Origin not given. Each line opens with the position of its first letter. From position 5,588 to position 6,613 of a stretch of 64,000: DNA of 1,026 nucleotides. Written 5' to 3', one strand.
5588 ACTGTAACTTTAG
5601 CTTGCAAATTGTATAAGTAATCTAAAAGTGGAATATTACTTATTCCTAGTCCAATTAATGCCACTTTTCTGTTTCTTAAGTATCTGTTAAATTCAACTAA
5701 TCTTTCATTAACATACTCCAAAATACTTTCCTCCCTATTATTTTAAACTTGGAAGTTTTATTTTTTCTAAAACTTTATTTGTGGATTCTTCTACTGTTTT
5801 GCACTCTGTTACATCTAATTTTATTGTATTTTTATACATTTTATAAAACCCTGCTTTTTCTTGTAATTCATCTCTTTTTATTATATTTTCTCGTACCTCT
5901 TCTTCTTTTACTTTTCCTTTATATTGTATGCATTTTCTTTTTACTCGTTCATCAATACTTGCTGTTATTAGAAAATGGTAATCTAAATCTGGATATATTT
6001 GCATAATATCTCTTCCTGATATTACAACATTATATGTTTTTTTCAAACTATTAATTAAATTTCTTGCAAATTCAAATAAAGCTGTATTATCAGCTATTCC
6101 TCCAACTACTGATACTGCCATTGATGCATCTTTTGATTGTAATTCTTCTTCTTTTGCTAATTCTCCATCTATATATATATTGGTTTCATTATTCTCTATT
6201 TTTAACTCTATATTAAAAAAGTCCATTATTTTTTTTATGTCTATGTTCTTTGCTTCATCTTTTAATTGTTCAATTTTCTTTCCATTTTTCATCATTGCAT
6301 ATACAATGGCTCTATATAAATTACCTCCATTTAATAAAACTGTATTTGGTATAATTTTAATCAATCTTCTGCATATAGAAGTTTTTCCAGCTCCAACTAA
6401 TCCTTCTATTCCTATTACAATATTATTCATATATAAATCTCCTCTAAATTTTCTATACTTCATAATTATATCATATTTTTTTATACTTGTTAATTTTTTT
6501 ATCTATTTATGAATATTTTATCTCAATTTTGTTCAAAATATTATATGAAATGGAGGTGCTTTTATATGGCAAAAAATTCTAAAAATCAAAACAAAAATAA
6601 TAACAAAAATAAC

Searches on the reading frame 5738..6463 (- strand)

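Call 85: search_protein_families(library=pfam, proteins=[window:5738-6463:-], max_evalue=0.001)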
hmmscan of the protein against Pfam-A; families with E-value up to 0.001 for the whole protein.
window:5738-6463:- (241 aa): 3 families
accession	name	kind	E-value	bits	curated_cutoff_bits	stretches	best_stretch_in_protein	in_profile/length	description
PF02224.24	Cytidylate_kin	-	5.1e-24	85.6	26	1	17-236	1-210/211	Cytidylate kinase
PF13189.12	Cytidylate_kin2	-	1.4e-06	29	28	1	117-210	70-157/176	Cytidylate kinase-like family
PF13238.12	AAA_18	-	2.5e-06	28.4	29.4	1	17-115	1-94/128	AAA domain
